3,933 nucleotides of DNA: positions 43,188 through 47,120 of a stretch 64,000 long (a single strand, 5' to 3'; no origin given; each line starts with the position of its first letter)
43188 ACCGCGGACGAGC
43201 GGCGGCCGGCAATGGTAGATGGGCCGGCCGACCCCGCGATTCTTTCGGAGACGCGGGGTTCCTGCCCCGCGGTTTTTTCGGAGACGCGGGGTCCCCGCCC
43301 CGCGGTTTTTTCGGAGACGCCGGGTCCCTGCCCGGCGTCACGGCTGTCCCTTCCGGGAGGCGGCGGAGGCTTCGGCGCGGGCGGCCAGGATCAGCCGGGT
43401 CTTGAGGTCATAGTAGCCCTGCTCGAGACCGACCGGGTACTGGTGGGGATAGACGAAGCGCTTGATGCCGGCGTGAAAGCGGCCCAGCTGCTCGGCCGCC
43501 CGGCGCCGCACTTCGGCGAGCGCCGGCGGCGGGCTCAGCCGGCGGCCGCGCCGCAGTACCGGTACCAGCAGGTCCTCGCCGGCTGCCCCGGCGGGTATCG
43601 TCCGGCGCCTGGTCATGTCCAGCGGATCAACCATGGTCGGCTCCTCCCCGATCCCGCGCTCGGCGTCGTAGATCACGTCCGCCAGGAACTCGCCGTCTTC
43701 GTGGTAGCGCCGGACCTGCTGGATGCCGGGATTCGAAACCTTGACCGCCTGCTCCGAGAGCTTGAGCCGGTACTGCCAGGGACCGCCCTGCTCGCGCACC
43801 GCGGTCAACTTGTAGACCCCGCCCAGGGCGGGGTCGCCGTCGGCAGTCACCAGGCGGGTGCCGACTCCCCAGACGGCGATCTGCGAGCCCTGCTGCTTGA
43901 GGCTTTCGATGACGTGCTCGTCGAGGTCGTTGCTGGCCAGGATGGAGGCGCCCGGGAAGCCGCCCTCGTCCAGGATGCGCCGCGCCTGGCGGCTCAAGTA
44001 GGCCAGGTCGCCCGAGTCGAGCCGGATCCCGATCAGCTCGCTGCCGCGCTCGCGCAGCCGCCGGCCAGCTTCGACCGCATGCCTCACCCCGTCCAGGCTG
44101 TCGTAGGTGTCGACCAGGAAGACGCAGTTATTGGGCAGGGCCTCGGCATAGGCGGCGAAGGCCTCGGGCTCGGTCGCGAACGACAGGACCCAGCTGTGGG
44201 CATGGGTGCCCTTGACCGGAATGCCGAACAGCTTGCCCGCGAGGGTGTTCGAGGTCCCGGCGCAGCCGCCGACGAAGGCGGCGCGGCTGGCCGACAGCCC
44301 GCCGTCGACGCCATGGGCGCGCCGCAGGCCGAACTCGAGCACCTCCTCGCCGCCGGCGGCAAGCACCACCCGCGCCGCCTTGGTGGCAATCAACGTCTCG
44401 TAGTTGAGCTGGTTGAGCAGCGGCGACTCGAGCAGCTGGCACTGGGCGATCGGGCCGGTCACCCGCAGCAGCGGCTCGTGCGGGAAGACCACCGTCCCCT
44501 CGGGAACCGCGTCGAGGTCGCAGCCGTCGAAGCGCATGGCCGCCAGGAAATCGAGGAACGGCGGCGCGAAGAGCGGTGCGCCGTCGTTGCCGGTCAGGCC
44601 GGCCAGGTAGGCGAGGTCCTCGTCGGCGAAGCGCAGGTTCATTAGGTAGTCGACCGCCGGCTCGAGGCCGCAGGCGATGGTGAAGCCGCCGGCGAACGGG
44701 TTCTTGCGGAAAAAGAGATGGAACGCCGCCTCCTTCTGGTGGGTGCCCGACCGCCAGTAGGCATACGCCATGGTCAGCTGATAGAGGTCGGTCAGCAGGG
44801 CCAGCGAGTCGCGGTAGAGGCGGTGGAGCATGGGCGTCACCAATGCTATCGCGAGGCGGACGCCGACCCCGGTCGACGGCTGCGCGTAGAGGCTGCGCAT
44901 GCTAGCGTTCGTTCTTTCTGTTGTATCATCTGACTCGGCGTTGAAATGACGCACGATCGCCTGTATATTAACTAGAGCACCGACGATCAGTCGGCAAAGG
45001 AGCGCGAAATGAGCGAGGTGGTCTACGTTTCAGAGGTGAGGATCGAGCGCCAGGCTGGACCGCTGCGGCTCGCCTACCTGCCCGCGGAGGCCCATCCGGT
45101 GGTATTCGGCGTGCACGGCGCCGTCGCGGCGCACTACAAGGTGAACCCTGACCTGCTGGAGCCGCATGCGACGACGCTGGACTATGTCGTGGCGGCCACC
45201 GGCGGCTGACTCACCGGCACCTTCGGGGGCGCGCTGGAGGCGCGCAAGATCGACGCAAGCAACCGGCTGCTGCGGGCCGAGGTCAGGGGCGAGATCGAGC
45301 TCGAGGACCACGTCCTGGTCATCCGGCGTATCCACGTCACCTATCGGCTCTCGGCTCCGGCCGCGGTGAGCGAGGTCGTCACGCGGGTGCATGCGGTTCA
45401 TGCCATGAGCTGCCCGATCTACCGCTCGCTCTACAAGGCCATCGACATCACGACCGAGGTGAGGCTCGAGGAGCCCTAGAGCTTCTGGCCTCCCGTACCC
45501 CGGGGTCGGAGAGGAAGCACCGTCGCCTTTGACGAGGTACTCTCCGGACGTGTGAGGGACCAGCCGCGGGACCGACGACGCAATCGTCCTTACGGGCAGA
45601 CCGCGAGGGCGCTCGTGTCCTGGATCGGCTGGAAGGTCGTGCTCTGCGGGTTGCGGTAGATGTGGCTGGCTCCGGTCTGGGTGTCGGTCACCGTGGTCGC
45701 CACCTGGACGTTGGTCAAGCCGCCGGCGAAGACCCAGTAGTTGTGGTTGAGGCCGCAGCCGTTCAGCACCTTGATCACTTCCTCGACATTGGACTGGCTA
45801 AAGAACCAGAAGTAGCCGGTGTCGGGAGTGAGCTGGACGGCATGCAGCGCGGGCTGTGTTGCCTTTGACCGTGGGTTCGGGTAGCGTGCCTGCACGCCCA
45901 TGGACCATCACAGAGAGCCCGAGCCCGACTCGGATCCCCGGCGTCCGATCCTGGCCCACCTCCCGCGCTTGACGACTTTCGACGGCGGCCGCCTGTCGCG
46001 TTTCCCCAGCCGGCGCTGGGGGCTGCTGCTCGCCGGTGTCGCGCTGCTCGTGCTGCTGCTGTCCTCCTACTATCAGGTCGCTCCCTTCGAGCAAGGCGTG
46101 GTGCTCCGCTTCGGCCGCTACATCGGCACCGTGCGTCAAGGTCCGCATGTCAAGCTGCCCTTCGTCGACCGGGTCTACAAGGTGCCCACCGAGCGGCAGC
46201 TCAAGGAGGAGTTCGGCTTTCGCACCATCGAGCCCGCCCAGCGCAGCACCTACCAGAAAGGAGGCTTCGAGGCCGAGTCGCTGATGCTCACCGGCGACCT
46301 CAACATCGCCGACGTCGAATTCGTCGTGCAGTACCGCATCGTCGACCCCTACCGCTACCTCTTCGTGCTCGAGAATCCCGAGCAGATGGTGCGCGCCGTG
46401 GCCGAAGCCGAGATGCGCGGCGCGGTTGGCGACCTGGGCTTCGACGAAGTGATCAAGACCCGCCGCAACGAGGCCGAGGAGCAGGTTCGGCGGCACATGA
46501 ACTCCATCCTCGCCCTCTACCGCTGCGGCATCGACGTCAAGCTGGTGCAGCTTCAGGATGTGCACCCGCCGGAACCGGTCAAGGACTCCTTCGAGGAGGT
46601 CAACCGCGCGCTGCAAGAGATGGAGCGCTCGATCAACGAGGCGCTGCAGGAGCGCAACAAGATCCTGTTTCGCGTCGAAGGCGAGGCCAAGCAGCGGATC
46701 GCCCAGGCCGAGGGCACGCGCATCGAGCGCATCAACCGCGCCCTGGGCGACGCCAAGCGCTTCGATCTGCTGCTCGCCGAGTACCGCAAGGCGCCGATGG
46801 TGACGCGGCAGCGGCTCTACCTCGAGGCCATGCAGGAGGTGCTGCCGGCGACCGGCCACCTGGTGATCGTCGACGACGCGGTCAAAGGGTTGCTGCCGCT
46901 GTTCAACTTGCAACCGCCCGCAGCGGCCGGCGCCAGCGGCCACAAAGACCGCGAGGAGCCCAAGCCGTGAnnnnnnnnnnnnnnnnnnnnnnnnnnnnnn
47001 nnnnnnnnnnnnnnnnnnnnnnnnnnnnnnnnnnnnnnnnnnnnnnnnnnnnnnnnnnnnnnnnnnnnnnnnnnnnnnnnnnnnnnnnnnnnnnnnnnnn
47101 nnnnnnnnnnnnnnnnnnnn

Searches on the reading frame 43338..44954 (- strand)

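Call 61: search_protein_families(library=pfam, proteins=[window:43338-44954:-], max_evalue=0.001)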
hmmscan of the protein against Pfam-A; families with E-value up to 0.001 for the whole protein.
window:43338-44954:- (538 aa): 3 families
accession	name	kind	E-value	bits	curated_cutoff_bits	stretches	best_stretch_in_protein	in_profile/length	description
PF17767.7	NAPRTase_N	-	6.6e-36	123.8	32.6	1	53-184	1-125/125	Nicotinate phosphoribosyltransferase (NAPRTase) N-terminal domain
PF17956.6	NAPRTase_C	-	6.8e-17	62.4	23.3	1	414-518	5-111/111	Nicotinate phosphoribosyltransferase C-terminal domain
PF02749.22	QRPTase_N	-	2.2e-05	25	27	1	144-184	38-79/82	Quinolinate phosphoribosyl transferase, N-terminal domain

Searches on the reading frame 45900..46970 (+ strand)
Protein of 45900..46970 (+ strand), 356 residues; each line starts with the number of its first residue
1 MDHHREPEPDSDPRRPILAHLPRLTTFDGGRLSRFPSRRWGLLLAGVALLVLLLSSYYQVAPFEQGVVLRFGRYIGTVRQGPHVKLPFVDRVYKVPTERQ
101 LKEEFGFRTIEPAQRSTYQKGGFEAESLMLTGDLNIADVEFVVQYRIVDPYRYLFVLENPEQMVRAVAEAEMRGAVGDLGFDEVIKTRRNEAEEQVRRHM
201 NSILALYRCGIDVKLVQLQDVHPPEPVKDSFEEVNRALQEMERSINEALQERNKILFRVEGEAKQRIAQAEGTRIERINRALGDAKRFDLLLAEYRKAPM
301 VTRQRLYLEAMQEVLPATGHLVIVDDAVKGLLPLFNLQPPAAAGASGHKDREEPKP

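Call 48: find_encoding_contigs(protein=window:45900-46970:+, flank=2000, max_places=2)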
Protein window:45900-46970:+ (356 aa): 1 contig read that carries it; 1 place shown.
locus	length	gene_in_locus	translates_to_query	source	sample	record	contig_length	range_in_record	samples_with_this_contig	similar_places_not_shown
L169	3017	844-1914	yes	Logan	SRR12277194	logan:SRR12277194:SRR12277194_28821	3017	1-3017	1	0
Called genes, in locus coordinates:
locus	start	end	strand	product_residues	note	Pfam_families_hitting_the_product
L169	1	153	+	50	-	?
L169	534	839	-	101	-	-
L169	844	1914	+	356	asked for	PF01145:Band_7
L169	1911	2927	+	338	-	PF01145:Band_7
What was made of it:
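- Tried and rejected: Only a 3-kb Logan contig was found (call 48), so the rest of the genome stayed out of reach.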
